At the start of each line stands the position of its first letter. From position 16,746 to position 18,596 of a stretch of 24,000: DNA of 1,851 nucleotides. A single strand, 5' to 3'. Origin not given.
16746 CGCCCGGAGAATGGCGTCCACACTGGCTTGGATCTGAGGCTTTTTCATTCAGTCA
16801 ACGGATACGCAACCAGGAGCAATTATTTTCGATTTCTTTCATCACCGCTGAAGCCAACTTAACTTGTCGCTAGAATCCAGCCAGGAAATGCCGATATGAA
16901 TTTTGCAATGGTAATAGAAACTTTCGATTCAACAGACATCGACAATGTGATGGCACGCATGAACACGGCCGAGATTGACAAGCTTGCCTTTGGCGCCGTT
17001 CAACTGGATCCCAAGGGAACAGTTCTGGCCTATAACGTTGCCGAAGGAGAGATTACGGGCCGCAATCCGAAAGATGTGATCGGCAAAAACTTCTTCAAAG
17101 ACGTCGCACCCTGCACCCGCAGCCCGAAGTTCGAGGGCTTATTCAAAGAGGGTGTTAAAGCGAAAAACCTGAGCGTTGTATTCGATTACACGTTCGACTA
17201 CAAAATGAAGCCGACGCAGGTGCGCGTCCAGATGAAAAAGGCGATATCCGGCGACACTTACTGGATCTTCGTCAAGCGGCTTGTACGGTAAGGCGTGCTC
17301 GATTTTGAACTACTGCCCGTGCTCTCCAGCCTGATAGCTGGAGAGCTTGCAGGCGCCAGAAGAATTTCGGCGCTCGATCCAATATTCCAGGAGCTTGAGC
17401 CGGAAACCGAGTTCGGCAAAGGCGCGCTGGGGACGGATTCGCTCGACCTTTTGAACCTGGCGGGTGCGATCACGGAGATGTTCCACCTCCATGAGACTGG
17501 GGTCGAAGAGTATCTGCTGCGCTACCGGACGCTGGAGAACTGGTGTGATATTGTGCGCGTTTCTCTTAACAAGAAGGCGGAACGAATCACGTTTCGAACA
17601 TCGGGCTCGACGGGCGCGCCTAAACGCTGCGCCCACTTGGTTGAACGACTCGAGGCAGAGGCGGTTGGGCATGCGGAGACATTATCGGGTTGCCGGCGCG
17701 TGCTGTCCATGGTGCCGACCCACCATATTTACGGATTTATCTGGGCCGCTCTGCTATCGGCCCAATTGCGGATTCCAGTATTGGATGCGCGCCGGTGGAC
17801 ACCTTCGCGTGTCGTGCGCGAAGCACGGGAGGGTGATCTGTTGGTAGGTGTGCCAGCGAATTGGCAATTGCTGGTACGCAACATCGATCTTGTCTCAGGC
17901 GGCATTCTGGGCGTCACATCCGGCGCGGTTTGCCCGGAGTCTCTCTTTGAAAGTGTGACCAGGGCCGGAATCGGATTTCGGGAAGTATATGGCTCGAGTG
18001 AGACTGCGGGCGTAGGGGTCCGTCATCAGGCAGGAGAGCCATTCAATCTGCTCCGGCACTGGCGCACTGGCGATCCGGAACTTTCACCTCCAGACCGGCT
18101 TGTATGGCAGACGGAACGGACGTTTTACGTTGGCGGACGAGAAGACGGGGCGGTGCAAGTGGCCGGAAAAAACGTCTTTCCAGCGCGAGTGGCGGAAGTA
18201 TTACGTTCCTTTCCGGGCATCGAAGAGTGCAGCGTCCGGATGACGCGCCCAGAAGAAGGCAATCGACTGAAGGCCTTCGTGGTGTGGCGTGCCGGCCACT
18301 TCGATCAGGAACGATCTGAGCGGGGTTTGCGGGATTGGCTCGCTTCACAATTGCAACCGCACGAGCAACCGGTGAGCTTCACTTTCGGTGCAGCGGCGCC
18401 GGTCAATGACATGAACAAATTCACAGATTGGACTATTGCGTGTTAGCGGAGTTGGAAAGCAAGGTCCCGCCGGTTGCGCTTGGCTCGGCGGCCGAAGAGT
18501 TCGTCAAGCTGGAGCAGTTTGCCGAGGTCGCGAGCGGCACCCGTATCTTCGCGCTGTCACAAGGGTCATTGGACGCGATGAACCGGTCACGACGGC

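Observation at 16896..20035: Self-contained photoactive-yellow-protein photoreceptor module (pyp-pcl-tal) in a non-photosynthetic-looking gene neighbourhood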

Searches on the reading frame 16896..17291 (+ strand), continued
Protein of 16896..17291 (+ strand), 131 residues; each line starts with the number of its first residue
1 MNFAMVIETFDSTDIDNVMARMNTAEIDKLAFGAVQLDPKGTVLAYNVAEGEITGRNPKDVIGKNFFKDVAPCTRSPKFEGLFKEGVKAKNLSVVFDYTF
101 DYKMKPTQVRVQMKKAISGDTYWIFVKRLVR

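Call 39: find_encoding_contigs(protein=P0026, flank=10000, max_places=2)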
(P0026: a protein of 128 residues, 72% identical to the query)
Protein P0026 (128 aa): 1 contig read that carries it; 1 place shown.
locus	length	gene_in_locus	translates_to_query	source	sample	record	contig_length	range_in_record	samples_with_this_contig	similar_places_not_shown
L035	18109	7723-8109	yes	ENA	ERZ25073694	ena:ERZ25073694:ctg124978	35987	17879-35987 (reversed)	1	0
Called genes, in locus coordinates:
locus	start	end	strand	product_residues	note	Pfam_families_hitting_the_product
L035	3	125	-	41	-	?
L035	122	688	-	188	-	PF00069:Pkinase (weak), PF07714:PK_Tyr_Ser-Thr (weak)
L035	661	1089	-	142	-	PF07638:Sigma70_ECF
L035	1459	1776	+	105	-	-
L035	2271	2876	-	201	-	PF06445:GyrI-like (weak), PF14526:Cass2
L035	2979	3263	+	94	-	PF03551:PadR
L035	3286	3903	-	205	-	-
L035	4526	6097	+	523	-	PF02687:FtsX, PF12704:MacB_PCD, PF02687:FtsX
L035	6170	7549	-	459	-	PF00015:MCPsignal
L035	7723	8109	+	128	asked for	PF00989:PAS, PF08448:PAS_4 (weak)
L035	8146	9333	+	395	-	PF00501:AMP-binding, PF13193:AMP-binding_C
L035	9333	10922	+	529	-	PF00221:Lyase_aromatic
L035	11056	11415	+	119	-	PF04940:BLUF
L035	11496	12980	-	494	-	PF07678:TED_complement, PF07677:A2M_recep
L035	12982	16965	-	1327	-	PF01835:MG2, PF08334:T2SSG (faint), PF17791:MG3 (faint), PF07703:A2M_BRD (weak), PF13620:CarboxypepD_reg, PF00207:A2M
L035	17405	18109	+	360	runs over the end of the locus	PF12704:MacB_PCD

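Call 40: find_encoding_contigs(protein=P0023, flank=10000, max_places=2)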
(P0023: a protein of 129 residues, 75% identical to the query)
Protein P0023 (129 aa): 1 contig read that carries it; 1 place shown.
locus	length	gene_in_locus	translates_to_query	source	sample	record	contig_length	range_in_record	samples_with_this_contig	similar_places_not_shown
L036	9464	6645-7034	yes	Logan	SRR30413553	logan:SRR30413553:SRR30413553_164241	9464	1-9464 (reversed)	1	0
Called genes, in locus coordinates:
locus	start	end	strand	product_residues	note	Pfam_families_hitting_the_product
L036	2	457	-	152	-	?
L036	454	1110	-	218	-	PF00528:BPD_transp_1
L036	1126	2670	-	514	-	PF00109:ketoacyl-synt, PF02801:Ketoacyl-synt_C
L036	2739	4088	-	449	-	PF07244:POTRA (weak), PF08478:POTRA_1 (faint), PF07244:POTRA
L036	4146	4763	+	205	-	PF07691:PA14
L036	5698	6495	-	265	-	-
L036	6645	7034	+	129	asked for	PF00989:PAS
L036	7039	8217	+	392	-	PF00501:AMP-binding, PF13193:AMP-binding_C (weak)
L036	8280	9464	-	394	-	?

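Call 46: find_related_loci(query=window:16896-17291:+, collection=metagenome_contigs, flank=7000)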
Query window:16896-17291:+ (131 aa) in metagenome_contigs; peptide patterns used: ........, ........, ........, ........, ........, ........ (x = any residue, [..] = any of these).
600 stretches matched a pattern (row limit reached: there are more); 13 encode a relative of the query (tblastn E <= 1e-3); 13 distinct loci.
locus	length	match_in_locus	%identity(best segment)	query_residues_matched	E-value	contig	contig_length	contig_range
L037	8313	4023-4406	63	2-129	8e-57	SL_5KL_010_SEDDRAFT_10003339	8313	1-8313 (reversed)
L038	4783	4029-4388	65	10-129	3e-55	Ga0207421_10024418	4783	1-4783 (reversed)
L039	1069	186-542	61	9-127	6e-53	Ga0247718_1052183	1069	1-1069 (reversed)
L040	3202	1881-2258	55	4-129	3e-47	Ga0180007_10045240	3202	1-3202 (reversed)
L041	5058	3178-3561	55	1-129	3e-45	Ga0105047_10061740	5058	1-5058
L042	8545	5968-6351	55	3-129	3e-45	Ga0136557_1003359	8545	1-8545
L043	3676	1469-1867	42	10-129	1e-32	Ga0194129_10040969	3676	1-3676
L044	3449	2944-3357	41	3-128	6e-31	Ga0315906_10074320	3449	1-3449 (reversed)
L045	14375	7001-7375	42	5-129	6e-28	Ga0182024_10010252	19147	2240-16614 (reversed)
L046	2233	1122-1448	44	21-129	1e-27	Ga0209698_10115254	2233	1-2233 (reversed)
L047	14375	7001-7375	42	5-129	2e-27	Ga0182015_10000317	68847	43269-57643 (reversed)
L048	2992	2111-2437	36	21-115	2e-19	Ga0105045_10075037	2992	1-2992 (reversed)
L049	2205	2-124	54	43-83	2e-9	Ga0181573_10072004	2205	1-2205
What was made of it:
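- Tried and rejected: A metagenome_contigs scan with the PYP returned only relatives at 65% identity or less, and none from the close clade (call 46).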

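Call 47: find_encoding_contigs(protein=P0027, flank=6000, max_places=2)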
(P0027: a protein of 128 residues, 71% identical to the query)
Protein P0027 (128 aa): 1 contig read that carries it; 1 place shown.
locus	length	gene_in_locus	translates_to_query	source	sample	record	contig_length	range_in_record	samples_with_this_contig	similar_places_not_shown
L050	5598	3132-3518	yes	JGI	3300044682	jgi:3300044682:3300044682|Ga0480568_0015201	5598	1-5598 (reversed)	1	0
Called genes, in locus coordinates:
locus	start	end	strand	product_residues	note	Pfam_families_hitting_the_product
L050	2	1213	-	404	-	?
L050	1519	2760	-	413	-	PF00015:MCPsignal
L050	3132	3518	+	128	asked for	PF00989:PAS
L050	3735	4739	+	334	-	PF00501:AMP-binding, PF13193:AMP-binding_C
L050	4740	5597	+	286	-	?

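Call 48: find_encoding_contigs(protein=P0029, flank=6000, max_places=2)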
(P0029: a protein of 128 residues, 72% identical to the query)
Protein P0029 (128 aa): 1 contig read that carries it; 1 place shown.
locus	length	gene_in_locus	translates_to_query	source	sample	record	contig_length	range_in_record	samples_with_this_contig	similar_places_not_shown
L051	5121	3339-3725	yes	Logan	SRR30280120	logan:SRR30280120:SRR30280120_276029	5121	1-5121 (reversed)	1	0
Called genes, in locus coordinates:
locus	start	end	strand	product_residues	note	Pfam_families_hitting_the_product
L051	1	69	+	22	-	?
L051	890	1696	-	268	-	-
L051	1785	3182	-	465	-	PF07889:DUF1664 (faint), PF00015:MCPsignal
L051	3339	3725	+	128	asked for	PF00989:PAS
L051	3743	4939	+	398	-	PF00501:AMP-binding, PF13193:AMP-binding_C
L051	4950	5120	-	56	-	?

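Call 64: search_protein_families(library=pfam, proteins=[L035:6170-7549:-, L051:1785-3182:-, L050:1519-2760:-, L035:11056-11415:+], max_evalue=0.1)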
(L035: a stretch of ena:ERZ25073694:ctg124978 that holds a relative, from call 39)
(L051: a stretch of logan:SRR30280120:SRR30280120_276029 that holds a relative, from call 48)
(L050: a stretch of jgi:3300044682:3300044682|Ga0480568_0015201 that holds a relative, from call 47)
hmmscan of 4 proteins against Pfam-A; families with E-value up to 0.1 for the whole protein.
L035:6170-7549:- (459 aa): 9 families
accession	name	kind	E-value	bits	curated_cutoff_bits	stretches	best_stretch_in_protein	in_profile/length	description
PF00015.26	MCPsignal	-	4.8e-32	111.6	34.6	1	260-426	2-165/172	Methyl-accepting chemotaxis protein (MCP) signalling domain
PF07889.17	DUF1664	-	0.0043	17.5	34.6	0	332-405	44-117/124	Protein of unknown function (DUF1664)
PF06103.16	DUF948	-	0.0066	17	37.2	0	327-373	31-80/89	Bacterial protein of unknown function (DUF948)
PF10267.14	Tmemb_cc2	-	0.011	15.4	32.8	1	149-375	66-262/397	Predicted transmembrane and coiled-coil 2 protein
PF10046.14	BLOC1_2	-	0.031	15.1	33.4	0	275-314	39-78/96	Biogenesis of lysosome-related organelles complex-1 subunit 2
PF13188.13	PAS_8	-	0.033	14.5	21.8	1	38-74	3-41/65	PAS domain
PF07160.18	SKA1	-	0.051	13.8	29.6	0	339-421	4-85/243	Spindle and kinetochore-associated protein 1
PF04108.17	ATG17_like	-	0.063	13.2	43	0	190-401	104-277/355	Autophagy protein ATG17-like domain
PF19702.4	DUF6200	-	0.092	12.9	26.9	0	335-367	27-57/76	Family of unknown function (DUF6200)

L051:1785-3182:- (465 aa): 10 families
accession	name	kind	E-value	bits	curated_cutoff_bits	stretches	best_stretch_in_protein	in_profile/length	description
PF00015.26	MCPsignal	-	1.4e-32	113.4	34.6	1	267-435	3-168/172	Methyl-accepting chemotaxis protein (MCP) signalling domain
PF07889.17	DUF1664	-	5.2e-06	26.9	34.6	1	167-255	27-115/124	Protein of unknown function (DUF1664)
PF06103.16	DUF948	-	0.00015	22.3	37.2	0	182-250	9-77/89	Bacterial protein of unknown function (DUF948)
PF04108.17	ATG17_like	-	0.00098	19.1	43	1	139-408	90-278/355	Autophagy protein ATG17-like domain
PF04513.17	Baculo_PEP_C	-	0.051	14.1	38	1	166-240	52-124/140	Baculovirus polyhedron envelope protein, PEP, C terminus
PF08448.16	PAS_4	-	0.053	14.2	23.1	0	36-134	2-107/110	PAS fold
PF13094.11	CENP-Q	-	0.06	13.9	28.5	0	152-218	80-154/162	CENP-Q, a CENPA-CAD centromere complex subunit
PF13188.13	PAS_8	-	0.069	13.5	21.8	0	31-76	3-50/65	PAS domain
PF06419.17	COG6_N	-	0.076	13.6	27.4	0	373-427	25-79/114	Conserved oligomeric complex COG6, N-terminal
PF00989.32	PAS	-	0.077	13.5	22.6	0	31-66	3-38/113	PAS fold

L050:1519-2760:- (413 aa): 3 families
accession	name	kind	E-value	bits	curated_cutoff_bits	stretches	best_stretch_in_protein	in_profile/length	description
PF00015.26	MCPsignal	-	2e-26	93.3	34.6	1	194-359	4-166/172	Methyl-accepting chemotaxis protein (MCP) signalling domain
PF00934.25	PE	-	0.012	16.3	22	1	135-190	6-62/91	PE family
PF04108.17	ATG17_like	-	0.077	12.9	43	0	147-333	167-277/355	Autophagy protein ATG17-like domain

L035:11056-11415:+ (119 aa): 2 families
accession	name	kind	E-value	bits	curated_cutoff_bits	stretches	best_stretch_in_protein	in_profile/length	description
PF04940.18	BLUF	-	2.9e-24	85.4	25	1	2-73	21-92/92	Sensors of blue-light using FAD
PF24787.1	TEX47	-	0.0084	16.2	25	1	6-82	31-113/192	Testis-expressed protein 47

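Call 65: search_dna_similar(query=window:16908-17291:+, collection=plasmids, mode=protein, max_evalue=1e-10, max_rows=25)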
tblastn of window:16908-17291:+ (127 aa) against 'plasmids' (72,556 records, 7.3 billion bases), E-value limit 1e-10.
Records with a match: 5; places in all: 11; records where one place covers at least 80% of the query: 5.
Best place of each record, by identity: 60-80% 5.
By first word of the organism name: Caballeronia 2; Indioceanicola 1; Niveispirillum 1; Burkholderia 1.
By predicted mobility (MOB-suite, as given by PLSDB): non-mobilizable 5.
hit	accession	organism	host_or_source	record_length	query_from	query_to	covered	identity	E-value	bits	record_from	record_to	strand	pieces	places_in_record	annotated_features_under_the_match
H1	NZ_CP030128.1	Indioceanicola profundi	sediment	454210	1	125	98%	61.6%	6e-48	170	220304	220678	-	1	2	pyp: photoactive yellow protein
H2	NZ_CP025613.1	Niveispirillum cyanobacteriorum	sing cell,cyanobacterial aggregates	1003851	6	125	94%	62.5%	3e-47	169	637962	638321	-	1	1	none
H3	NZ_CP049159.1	Caballeronia sp. SBC1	whole organism,soil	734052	5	125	95%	62.0%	5e-49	174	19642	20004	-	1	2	pyp: photoactive yellow protein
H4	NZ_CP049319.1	Caballeronia sp. SBC2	whole organism,soil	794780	5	125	95%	62.0%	5e-49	174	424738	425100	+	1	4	pyp: photoactive yellow protein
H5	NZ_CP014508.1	Burkholderia sp. PAMC 28687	Usnea,single cell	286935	5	125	95%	62.0%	6e-48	171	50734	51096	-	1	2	pyp: photoactive yellow protein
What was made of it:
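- Tried and rejected: The plasmid search found PYP only on large non-mobilizable secondary replicons of Proteobacteria (call 65), so no vehicle was identified.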

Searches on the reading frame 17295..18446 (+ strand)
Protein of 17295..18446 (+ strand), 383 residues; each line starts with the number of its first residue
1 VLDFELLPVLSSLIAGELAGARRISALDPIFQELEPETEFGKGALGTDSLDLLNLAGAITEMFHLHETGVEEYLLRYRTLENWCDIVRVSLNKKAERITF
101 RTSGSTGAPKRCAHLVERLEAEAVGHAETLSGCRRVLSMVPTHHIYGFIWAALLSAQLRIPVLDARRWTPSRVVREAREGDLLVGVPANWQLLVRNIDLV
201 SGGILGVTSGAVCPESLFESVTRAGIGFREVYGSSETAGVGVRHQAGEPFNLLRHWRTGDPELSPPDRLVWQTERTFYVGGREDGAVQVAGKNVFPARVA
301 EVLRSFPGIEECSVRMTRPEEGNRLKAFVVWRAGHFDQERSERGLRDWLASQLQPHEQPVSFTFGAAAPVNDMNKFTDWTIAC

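Call 4: search_protein_families(library=ncbifam, proteins=[window:17295-18446:+], max_evalue=0.01)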
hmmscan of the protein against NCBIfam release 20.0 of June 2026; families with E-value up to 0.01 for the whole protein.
window:17295-18446:+ (383 aa): 52 families (the best 25 are shown)
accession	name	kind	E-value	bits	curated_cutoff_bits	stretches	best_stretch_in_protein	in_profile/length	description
TIGR02372.1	4_coum_CoA_lig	equivalog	1.7e-82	277.2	334.7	1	9-375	11-384/386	4-coumarate--CoA ligase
NF004837.0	PRK06187.1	subfamily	9.1e-18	63.8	476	2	93-242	169-328/531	long-chain-fatty-acid--CoA ligase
NF006167.0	PRK08308.1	equivalog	4.7e-16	58.7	513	1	95-363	102-389/414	acyl-CoA synthetase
NF006181.0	PRK08314.1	subfamily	2.3e-14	52.6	705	2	274-375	443-544/563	long-chain-fatty-acid--CoA ligase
NF005858.0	PRK07787.1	subfamily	2.8e-13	49.1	575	2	94-295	129-333/471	acyl-CoA synthetase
TIGR01923.1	menE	equivalog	3.3e-12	46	330.15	1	270-375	335-436/442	o-succinylbenzoate--CoA ligase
NF005877.1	PRK07824.1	equivalog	4.7e-11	42.4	345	1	100-148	48-96/362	o-succinylbenzoate--CoA ligase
NF004814.0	PRK06164.1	equivalog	3.1e-10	39.2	677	2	94-241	181-335/540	acyl-CoA synthetase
NF005859.1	PRK07788.1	exception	1.2e-09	37.3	875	1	272-356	447-533/560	long-chain-fatty-acid--CoA ligase FadD2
NF009921.1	PRK13382.1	exception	3.5e-09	35.9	850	1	276-355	425-506/529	acyl-CoA ligase FadD12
NF009922.0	PRK13383.1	equivalog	9.4e-09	34.4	987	1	277-375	416-512/528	acyl-CoA synthetase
TIGR02262.1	benz_CoA_lig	subfamily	1.8e-08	33.6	375.25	1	267-369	390-493/508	benzoate-CoA ligase family protein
NF006539.0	PRK09029.1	equivalog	2.8e-08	33.1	494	1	267-363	338-429/458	o-succinylbenzoate--CoA ligase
NF005801.1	PRK07656.1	equivalog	5.8e-08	31.8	657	1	287-375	407-493/500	FadD3 family acyl-CoA ligase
NF005307.0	PRK06839.1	equivalog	7.7e-08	31.4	748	1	92-238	147-301/496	o-succinylbenzoate--CoA ligase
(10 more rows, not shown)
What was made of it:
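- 17295..18446 (+): pcl: short (383 aa) PYP-type 4-coumarate--CoA ligase with a GTG start, 3 nt after the pyp stop. Best NCBIfam hit is TIGR02372 at 277.2 bits, covering 11-384 of 386 profile positions, but below the 334.7 cut-off (call 4).
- The ligase scores 277 bits, below the 334.7 cut-off of its equivalog model (call 4).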

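Call 5: search_protein_families(library=pfam, proteins=[window:17295-18446:+], max_evalue=0.01)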
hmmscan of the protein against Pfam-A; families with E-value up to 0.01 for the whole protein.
window:17295-18446:+ (383 aa): 2 families
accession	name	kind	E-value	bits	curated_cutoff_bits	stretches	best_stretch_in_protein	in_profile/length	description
PF00501.34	AMP-binding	-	1.1e-12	47.9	29.9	1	102-243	170-330/384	AMP-binding enzyme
PF13193.12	AMP-binding_C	-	2.6e-05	25.5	24.5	1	300-365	3-66/76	AMP-binding enzyme C-terminal domain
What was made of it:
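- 17295..18446 (+): Pfam AMP-binding plus AMP-binding_C (call 5).
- On PYP-activation 4-coumarate--CoA ligase (TIGR02372 equivalog): Pfam AMP-binding and AMP-binding_C match (call 5).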

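Call 41: search_solved_structures(query=window:17295-18446:+, max_evalue=0.00001)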
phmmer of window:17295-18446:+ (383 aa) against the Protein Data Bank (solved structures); distinct sequences matched with E-value up to 0.00001: 8.
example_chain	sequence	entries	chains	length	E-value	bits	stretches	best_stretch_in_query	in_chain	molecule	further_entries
3r44_A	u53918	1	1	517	5.2e-07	32.1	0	277-376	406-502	fatty acyl CoA synthetase FADD13 (FATTY-ACYL-CoA SYNTHETASE)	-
1t5d_X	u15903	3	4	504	6.3e-07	31.8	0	265-375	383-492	4-chlorobenzoyl CoA ligase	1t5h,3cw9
3cw8_X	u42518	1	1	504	6.5e-07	31.8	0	265-375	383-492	4-chlorobenzoyl CoA ligase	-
2qvz_X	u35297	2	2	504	8.7e-07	31.4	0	265-375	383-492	4-Chlorobenzoate CoA Ligase/Synthetase | 4-Chlorobenzoate CoA Ligase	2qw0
2qvx_X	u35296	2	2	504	9.5e-07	31.3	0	265-375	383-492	4-Chlorobenzoate CoA Ligase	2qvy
8wev_A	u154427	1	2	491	1.6e-06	30.5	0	277-375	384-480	Feruloyl-CoA Synthetase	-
8weu_A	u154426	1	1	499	1.7e-06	30.4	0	277-375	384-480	Fatty-acyl-CoA synthase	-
3dlp_X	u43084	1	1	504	5.8e-06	28.7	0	265-375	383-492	4-Chlorobenzoate CoA Ligase/Synthetase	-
